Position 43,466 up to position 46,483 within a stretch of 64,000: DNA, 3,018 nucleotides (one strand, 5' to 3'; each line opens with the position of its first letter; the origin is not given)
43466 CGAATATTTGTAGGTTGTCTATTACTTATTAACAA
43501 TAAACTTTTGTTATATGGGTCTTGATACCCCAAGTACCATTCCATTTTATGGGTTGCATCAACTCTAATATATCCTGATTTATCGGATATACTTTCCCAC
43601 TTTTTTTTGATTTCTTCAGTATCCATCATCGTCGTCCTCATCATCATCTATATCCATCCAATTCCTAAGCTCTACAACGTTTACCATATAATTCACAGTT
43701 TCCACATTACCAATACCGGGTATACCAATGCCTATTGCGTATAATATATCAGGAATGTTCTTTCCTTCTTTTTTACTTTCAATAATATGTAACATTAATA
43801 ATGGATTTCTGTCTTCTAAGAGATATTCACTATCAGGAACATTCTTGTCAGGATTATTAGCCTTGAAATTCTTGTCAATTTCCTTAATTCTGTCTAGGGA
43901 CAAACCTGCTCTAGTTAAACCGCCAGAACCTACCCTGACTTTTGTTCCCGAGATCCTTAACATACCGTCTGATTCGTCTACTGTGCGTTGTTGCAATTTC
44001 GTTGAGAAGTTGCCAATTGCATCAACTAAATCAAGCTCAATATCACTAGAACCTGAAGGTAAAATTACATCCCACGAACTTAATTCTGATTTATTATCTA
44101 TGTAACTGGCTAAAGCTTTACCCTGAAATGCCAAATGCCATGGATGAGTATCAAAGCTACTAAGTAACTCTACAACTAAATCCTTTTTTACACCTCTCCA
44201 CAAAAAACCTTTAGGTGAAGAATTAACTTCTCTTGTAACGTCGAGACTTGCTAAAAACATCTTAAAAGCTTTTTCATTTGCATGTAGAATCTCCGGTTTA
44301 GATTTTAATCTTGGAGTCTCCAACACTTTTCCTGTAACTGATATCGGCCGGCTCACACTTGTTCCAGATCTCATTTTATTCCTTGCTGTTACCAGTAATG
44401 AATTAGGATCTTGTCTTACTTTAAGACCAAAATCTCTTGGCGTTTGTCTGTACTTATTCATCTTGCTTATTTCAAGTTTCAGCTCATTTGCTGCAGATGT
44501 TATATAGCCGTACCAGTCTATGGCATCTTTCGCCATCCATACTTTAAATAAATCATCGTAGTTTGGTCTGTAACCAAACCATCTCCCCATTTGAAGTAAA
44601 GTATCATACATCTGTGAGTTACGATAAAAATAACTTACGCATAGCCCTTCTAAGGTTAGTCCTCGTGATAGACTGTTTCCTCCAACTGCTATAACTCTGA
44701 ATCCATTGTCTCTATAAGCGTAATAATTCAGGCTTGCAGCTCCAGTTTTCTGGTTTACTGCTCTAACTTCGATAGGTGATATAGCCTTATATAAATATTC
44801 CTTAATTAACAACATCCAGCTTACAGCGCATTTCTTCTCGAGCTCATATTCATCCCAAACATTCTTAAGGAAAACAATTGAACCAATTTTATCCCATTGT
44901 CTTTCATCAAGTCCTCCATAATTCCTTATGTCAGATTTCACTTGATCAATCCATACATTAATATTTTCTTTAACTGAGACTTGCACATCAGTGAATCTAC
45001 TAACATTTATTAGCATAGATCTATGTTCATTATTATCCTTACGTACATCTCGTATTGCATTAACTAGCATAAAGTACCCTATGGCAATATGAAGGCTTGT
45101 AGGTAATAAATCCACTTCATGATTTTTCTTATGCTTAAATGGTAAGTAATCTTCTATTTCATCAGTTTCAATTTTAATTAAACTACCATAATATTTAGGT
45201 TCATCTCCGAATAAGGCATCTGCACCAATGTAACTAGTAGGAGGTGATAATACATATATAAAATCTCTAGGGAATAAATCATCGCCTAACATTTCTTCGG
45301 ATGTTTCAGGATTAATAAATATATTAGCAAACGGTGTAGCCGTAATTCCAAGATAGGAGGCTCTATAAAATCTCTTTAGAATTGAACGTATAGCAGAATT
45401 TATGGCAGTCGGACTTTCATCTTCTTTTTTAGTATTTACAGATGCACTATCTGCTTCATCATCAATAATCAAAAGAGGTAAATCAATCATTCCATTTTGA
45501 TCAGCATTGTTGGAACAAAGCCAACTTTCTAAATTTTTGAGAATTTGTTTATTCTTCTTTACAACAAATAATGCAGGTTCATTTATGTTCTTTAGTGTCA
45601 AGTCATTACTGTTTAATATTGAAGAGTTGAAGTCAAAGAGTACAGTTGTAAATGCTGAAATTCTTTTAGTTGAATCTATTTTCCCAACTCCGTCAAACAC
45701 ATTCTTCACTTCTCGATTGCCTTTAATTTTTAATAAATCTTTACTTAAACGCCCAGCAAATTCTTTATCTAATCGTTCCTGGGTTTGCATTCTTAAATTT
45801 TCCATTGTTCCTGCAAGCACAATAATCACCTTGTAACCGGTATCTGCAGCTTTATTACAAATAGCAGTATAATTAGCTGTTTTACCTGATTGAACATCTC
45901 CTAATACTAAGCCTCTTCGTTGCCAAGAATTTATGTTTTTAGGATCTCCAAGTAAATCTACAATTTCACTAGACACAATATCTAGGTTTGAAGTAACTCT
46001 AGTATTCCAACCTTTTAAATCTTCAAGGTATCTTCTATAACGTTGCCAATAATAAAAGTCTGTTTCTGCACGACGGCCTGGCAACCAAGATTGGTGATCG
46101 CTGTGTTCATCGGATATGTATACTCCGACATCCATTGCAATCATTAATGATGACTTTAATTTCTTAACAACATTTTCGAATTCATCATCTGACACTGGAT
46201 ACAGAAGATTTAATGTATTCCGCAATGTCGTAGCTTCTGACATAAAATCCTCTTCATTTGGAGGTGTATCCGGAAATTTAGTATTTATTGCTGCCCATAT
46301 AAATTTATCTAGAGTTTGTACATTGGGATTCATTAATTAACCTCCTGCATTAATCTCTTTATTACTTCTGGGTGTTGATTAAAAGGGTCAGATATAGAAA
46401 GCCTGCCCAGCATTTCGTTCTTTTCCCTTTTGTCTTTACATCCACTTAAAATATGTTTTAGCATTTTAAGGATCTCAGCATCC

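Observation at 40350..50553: Seven-gene candidate defence operon: MazG-like + PLD/SF2-helicase + GHKL ATPase + DEAD-Z1 ATPase + PD-(D/E)xK nuclease + AIPR + 77-aa protein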

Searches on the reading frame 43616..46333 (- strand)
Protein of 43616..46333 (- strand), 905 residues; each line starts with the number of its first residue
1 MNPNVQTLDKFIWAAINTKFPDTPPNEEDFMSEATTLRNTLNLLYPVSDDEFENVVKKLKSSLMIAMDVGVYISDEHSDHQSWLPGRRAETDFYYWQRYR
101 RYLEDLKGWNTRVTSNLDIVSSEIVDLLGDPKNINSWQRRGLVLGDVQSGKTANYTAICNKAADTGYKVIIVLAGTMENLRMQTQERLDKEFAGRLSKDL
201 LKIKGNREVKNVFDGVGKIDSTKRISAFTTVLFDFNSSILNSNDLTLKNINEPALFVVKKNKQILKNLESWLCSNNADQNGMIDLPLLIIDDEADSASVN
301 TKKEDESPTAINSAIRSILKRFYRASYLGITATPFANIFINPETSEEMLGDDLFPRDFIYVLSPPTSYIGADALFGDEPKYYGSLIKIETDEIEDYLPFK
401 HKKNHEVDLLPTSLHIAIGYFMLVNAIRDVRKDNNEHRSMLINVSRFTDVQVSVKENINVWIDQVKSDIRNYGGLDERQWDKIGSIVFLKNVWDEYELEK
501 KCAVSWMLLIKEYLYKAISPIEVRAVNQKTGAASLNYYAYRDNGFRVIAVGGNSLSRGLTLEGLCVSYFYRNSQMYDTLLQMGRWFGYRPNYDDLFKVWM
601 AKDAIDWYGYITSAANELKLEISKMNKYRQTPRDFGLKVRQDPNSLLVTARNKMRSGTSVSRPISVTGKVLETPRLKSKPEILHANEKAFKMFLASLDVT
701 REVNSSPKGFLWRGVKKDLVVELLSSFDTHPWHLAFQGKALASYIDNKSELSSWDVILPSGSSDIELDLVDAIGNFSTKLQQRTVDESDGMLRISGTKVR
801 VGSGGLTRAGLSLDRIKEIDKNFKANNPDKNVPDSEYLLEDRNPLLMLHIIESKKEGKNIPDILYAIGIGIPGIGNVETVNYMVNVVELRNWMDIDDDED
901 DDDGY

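Call 4: search_protein_families(library=pfam, proteins=[window:43616-46333:-], max_evalue=0.01)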
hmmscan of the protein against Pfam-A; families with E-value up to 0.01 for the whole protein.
window:43616-46333:- (905 aa): 2 families
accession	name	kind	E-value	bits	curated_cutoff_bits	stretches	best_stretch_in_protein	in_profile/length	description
PF10593.14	Z1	-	2.3e-76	256.8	25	1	413-646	1-228/228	Z1 domain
PF04851.21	ResIII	-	0.00038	20.8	22.5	1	136-335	21-163/164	Type III restriction enzyme, res subunit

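Call 5: search_protein_families(library=padloc, proteins=[window:43616-46333:-], max_evalue=0.01)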
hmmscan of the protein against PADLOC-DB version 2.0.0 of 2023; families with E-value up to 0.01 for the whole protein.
window:43616-46333:- (905 aa): 2 families
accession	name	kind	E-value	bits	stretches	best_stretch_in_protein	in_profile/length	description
PDLC02205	MzaC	-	3.7e-128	426.9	1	52-768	54-803/952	-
PDLC03202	Helicase_II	-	1.3e-40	137.3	2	249-619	114-440/621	Type II helicase domain protein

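Call 24: find_homologous_proteins(query=window:43616-46333:-, max_evalue=1e-20)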
Query window:43616-46333:- (905 aa): 8000 proteins with E <= 1e-20 among 8000 candidates; the best 120 are listed.
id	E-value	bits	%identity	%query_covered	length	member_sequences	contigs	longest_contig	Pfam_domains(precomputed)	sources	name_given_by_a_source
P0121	0.0e+0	2058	100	100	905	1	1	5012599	PF10593.15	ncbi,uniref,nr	ncbi:endonuclease [Paenibacillus swuensis]|uniref:Endonuclease n=1 Tax=Paenibacillus swuensis TaxID=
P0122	0.0e+0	1476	71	99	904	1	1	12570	PF10593.15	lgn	-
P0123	0.0e+0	1465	70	99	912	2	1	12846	PF10593.15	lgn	-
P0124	0.0e+0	1464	70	99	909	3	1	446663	PF10593.15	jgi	jgi:hypothetical protein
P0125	0.0e+0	1464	70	99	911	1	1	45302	PF10593.15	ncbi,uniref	ncbi:Z1 domain-containing protein [Paenibacillus sp. TAF43_2]|uniref:Z1 domain-containing protein n=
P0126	0.0e+0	1463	71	99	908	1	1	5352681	PF10593.15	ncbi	ncbi:Z1 domain-containing protein [Bacillus mycoides]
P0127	0.0e+0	1463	71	98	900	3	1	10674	PF10593.15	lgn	-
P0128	0.0e+0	1461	71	99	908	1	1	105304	PF10593.15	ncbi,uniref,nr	ncbi:Z1 domain-containing protein [Bacillus toyonensis]|uniref:Z1 domain-containing protein n=1 Tax=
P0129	0.0e+0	1461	71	99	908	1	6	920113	PF10593.15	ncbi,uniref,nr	ncbi:endonuclease [Bacillus toyonensis]|uniref:Z1 domain-containing protein n=1 Tax=Bacillus toyonen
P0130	0.0e+0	1460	69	98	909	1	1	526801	PF10593.15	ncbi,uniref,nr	ncbi:Z1 domain-containing protein [Cohnella sp. AR92]|uniref:Z1 domain-containing protein n=1 Tax=Co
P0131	0.0e+0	1457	69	99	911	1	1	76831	PF10593.15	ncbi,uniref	ncbi:Z1 domain-containing protein [Brevibacillus centrosporus]|uniref:Z1 domain-containing protein n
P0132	0.0e+0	1447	70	99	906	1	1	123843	PF10593.15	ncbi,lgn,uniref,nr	ncbi:hypothetical protein BACCIP111895_01968 [Neobacillus rhizosphaerae]|uniref:Putative endonucleas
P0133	0.0e+0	1443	70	100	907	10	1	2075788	PF10593.15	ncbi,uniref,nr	ncbi:Z1 domain-containing protein [Bacillus sp. YF23]|uniref:Z1 domain-containing protein n=1 Tax=Ba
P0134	0.0e+0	1442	69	98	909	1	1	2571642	PF10593.15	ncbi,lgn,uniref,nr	ncbi:Z1 domain-containing protein [Cohnella rhizosphaerae]|uniref:Z1 domain-containing protein n=1 T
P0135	0.0e+0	1440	69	99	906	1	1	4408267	PF10593.15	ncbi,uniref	ncbi:Z1 domain-containing protein [Peribacillus sp. SCS-26]|uniref:Z1 domain-containing protein n=1 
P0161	0.0e+0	1308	64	98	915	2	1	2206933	PF10593.15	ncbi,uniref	ncbi:Z1 domain-containing protein [Clostridium malenominatum]|uniref:Z1 domain-containing protein n=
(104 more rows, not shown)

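Call 25: find_encoding_contigs(protein=P0126, flank=10000, max_places=1)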
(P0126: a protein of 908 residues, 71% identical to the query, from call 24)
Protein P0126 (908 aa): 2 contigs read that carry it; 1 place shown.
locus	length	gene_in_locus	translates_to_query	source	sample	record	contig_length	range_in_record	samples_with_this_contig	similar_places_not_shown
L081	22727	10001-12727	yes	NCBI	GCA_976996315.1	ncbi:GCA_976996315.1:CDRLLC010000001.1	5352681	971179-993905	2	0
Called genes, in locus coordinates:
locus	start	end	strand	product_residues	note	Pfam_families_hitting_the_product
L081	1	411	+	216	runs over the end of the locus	PF04893:Yip1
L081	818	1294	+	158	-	PF22481:DUF6985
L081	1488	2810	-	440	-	PF00083:Sugar_tr, PF07690:MFS_1, PF00083:Sugar_tr, PF13347:MFS_2, PF07690:MFS_1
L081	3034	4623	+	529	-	PF17203:sCache_3_2, PF14689:SPOB_a, PF02518:HATPase_c, PF14501:HATPase_c_5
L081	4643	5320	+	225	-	PF00072:Response_reg, PF20714:HTH_64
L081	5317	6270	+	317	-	PF03401:TctC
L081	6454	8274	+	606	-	PF00145:DNA_methylase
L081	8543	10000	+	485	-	PF13589:HATPase_c_3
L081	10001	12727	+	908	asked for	PF10593:Z1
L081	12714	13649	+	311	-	PF14390:DUF4420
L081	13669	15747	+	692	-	PF22879:AIPR_N, PF10592:AIPR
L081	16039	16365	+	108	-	-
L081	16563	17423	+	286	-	PF07261:DnaB_2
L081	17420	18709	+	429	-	PF00772:DnaB, PF20307:divDNAB (weak), PF13481:AAA_25 (faint), PF03796:DnaB_C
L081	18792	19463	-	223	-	PF12787:EcsC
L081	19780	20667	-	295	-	PF00892:EamA, PF03151:TPT (faint), PF00892:EamA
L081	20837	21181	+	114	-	-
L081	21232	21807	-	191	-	PF00440:TetR_N (weak), PF14278:TetR_C_8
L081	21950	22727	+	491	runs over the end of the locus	PF00083:Sugar_tr (weak), PF07690:MFS_1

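Call 26: find_encoding_contigs(protein=P0130, flank=10000, max_places=1)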
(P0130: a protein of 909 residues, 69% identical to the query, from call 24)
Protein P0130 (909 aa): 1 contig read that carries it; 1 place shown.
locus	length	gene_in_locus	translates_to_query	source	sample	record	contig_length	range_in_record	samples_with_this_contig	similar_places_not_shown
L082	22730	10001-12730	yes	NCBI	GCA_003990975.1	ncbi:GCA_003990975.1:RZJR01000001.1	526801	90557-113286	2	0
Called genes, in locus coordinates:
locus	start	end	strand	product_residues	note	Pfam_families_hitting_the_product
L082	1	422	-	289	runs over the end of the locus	PF00165:HTH_AraC, PF12833:HTH_18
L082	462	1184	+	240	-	PF14329:DUF4386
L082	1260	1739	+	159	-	PF02590:SPOUT_MTase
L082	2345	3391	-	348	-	PF00239:Resolvase, PF07508:Recombinase, PF13408:Zn_ribbon_recom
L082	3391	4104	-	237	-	PF13560:HTH_31, PF01381:HTH_3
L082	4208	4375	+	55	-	-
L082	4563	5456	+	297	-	-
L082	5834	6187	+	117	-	-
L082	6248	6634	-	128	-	-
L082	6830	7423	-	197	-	PF04002:RadC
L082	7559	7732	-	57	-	-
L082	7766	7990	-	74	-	-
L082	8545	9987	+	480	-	PF13589:HATPase_c_3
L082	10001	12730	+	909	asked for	PF10593:Z1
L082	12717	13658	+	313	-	PF14390:DUF4420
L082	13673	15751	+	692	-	PF22879:AIPR_N, PF10592:AIPR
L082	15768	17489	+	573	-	PF00145:DNA_methylase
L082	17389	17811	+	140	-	PF03852:Vsr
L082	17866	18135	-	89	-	-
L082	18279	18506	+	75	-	-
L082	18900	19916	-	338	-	PF00144:Beta-lactamase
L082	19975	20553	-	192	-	PF01047:MarR (weak), PF12802:MarR_2 (weak)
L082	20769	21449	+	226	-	PF02517:Rce1-like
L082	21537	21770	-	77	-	PF03176:MMPL (weak)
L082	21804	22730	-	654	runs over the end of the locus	PF03176:MMPL, PF00873:ACR_tran, PF02355:SecD_SecF_C (weak), PF12349:Sterol-sensing (weak), PF03176:MMPL (weak)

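Call 27: find_encoding_contigs(protein=P0161, flank=10000, max_places=1)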
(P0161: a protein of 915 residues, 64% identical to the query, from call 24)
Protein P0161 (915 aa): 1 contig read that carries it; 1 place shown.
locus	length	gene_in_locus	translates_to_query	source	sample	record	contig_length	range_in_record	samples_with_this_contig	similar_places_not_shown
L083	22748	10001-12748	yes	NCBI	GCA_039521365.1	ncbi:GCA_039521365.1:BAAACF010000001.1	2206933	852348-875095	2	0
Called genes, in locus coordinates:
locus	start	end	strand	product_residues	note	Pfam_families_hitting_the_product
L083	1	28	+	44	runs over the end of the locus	-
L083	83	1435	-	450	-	PF00246:Peptidase_M14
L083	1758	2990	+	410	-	PF00375:SDF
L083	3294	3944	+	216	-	-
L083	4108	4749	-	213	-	PF19640:DUF6143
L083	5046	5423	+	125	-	PF11969:DcpS_C, PF01230:HIT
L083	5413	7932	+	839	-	PF13091:PLDc_2, PF00270:DEAD (weak), PF04851:ResIII, PF18766:SWI2_SNF2, PF00271:Helicase_C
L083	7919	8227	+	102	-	-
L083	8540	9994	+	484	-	PF13589:HATPase_c_3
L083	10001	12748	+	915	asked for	PF10593:Z1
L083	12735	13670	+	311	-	PF14390:DUF4420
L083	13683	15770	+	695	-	PF22879:AIPR_N, PF10592:AIPR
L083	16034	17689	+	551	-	PF00145:DNA_methylase, PF03602:Cons_hypoth95 (faint), PF00145:DNA_methylase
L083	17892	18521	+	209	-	PF27350:AF_1447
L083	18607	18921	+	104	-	-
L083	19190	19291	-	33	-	PF16935:Hol_Tox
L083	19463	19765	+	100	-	-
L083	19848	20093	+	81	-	PF14261:DUF4351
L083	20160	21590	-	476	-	PF03553:Na_H_antiporter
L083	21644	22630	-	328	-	PF00291:PALP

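Call 29: find_related_loci(query=A2, collection=metagenome_contigs, flank=10000)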
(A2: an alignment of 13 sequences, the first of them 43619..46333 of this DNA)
Query A2 (905 aa) in metagenome_contigs; peptide patterns used: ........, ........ (x = any residue, [..] = any of these).
600 stretches matched a pattern (row limit reached: there are more); 572 encode a relative of the query (tblastn E <= 1e-3); the best 80 are kept; 80 distinct loci.
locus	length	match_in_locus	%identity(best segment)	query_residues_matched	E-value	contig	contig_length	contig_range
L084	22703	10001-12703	59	2-894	0e+0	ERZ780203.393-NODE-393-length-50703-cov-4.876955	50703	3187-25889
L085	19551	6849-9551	58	2-894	0e+0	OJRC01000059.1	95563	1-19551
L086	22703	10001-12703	58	2-894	0e+0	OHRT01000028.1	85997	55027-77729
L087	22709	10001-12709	58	1-894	0e+0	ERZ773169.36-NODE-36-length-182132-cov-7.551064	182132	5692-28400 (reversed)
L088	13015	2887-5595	58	1-894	0e+0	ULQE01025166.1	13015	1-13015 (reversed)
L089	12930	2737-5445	58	1-894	0e+0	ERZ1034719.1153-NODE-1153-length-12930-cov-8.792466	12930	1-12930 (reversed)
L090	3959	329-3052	55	5-901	0e+0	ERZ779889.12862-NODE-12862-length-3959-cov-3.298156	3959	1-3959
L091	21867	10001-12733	54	2-903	0e+0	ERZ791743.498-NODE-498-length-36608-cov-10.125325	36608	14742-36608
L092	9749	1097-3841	54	4-895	0e+0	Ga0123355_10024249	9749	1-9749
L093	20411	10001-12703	54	1-892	0e+0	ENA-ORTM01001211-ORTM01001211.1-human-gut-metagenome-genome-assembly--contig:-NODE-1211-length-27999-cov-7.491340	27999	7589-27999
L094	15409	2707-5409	54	2-894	0e+0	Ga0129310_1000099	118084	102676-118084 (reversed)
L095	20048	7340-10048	54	2-895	0e+0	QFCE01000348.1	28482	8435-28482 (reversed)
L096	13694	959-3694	54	1-903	0e+0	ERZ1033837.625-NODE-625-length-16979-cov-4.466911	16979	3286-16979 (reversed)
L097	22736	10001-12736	53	1-903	0e+0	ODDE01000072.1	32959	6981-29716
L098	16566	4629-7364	54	6-902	0e+0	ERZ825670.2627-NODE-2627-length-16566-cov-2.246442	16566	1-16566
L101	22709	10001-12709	58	1-894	0e+0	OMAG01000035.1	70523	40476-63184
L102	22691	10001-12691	53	2-892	0e+0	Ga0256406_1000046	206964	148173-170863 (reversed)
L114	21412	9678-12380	48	2-893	0e+0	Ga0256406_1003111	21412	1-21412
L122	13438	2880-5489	44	24-887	0e+0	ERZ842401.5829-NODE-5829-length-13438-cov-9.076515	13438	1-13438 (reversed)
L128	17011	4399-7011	43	47-896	0e+0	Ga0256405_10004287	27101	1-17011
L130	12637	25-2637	42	48-903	0e+0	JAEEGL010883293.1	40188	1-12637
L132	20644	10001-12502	42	78-904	0e+0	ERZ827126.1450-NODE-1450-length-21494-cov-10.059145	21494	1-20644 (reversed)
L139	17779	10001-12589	40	51-903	0e+0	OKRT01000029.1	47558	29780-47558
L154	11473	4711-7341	39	36-900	2e-179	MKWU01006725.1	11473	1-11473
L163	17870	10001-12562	39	47-900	3e-175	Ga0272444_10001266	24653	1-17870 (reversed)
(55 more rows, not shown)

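Call 35: search_protein_families(library=padloc, proteins=[L081:6454-8274:+, L082:15768-17489:+, L083:5413-7932:+, L083:7919-8227:+, L081:16039-16365:+, L083:5046-5423:+], max_evalue=0.00001)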
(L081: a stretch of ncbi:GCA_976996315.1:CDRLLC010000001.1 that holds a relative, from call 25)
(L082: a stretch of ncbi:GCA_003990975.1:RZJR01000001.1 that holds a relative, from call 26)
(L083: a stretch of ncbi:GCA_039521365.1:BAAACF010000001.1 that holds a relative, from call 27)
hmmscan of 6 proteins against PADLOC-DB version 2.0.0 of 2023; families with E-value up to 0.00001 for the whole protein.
L081:6454-8274:+ (606 aa): 57 families (the best 25 are shown)
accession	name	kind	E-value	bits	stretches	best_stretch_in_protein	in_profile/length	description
PDLC03225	MTase_II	-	5.9e-187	621.1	1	20-605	5-611/615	Type II methyltransferase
PDLC03234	MTase_II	-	4.8e-83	277.5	2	353-591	131-365/375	Type II methyltransferase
PDLC03378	MTase_II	-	2.2e-78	261.9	2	306-602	113-340/344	Type II methyltransferase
PDLC03326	MTase_II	-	1.3e-73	246.6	2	347-597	124-384/412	Type II methyltransferase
PDLC00033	DruM2|DruM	-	2.2e-68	229.2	2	354-590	148-362/368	DNA cytosine methylase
PDLC03272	MTase_II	-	8e-52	174.7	2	12-155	64-189/407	Type II methyltransferase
PDLC00026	DruM2|DruM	-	2.6e-51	173.1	2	348-592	119-318/336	DNA cytosine methylase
PDLC03237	MTase_II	-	6e-50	168.1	3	22-154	793-919/1036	Type II methyltransferase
PDLC02650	DrmMII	-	3.8e-49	165.8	2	337-588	179-414/435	DrmMII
PDLC00030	DruM2|DruM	-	2.2e-48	163.3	2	352-592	140-364/380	DNA cytosine methylase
PDLC02648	DrmMII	-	6.8e-46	155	2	372-593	201-452/468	DrmMII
PDLC02649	DrmMII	-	5.7e-44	148.7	3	343-593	166-419/422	DrmMII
PDLC03232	MTase_II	-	1.4e-42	144.1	2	321-591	167-459/465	Type II methyltransferase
PDLC02656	DrmMII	-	2.1e-42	143.6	2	20-171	2-152/491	DrmMII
PDLC00027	DruM2|DruM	-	9.1e-41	138.4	2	357-595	132-354/361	DNA cytosine methylase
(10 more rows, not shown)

L082:15768-17489:+ (573 aa): 60 families (the best 25 are shown)
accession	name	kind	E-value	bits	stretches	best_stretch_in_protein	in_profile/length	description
PDLC03225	MTase_II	-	3.3e-120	400.6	2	238-527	299-599/615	Type II methyltransferase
PDLC03234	MTase_II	-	8e-88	293.2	2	297-531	134-371/375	Type II methyltransferase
PDLC03378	MTase_II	-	7.4e-82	273.4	2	295-533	125-337/344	Type II methyltransferase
PDLC00033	DruM2|DruM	-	2.9e-70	235.4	2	299-528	152-366/368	DNA cytosine methylase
PDLC03326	MTase_II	-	4.7e-68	228.2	2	310-531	147-381/412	Type II methyltransferase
PDLC00026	DruM2|DruM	-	2.4e-53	179.9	2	4-130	7-128/336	DNA cytosine methylase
PDLC03272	MTase_II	-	3.2e-53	179.3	2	1-124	74-190/407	Type II methyltransferase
PDLC02656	DrmMII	-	1.3e-51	173.9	3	2-124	5-140/491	DrmMII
PDLC02649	DrmMII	-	2.2e-47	160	2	299-527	181-419/422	DrmMII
PDLC03237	MTase_II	-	2.2e-47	159.6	2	5-122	797-919/1036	Type II methyltransferase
PDLC00030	DruM2|DruM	-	3.1e-46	156.3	2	298-533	145-371/380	DNA cytosine methylase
PDLC02650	DrmMII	-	2.6e-45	153.1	2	2-124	9-138/435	DrmMII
PDLC03307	MTase_II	-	9.6e-44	148.1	2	307-529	160-372/382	Type II methyltransferase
PDLC02648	DrmMII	-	1.3e-42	144.2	2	282-529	173-454/468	DrmMII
PDLC00027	DruM2|DruM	-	1.2e-40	138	2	3-127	13-129/361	DNA cytosine methylase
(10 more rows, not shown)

L083:5413-7932:+ (839 aa): 12 families
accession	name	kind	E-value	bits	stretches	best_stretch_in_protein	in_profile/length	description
PDLC03659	mREase_IV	-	1.5e-102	342.1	1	45-571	36-570/945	Type IV methyl-directed restriction enzyme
PDLC03658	mREase_IV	-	1.1e-93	312.6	1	53-586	48-577/953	Type IV methyl-directed restriction enzyme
PDLC02707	PbeA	-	1.3e-36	124.5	2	121-412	131-453/672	PbeA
PDLC02704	PbeA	-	2.9e-27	93.5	1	342-567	386-644/682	PbeA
PDLC03047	REase_I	-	1.7e-26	90.3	2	198-416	313-535/1107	Type I restriction enzyme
PDLC02706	PbeA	-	1.3e-19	68.3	2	496-567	601-672/722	PbeA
PDLC02705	PbeA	-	1.2e-16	58.1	1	457-568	525-634/691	PbeA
PDLC02703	PbeA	-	2.3e-13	47.6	1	124-418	136-451/626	PbeA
PDLC01439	typeIV_DinG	-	3.8e-08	30.5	0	452-528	401-471/575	CAS-IV-A; associated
PDLC03597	REase_MTase_IIG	-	1.5e-07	27.4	1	510-563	551-604/1646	Type IIG restriction enzyme-methyltransferase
PDLC03928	PsyrT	-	6.6e-07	26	1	458-556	242-337/689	-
PDLC02614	DrmC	-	1.5e-06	26.1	1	61-160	38-131/153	DrmC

L083:7919-8227:+ (102 aa): 0 families

L081:16039-16365:+ (108 aa): 0 families

L083:5046-5423:+ (125 aa): 1 family
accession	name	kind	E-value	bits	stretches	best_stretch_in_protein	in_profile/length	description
PDLC00441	ThsC2|ThsC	-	8.8e-16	56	1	2-99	12-113/148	HIT family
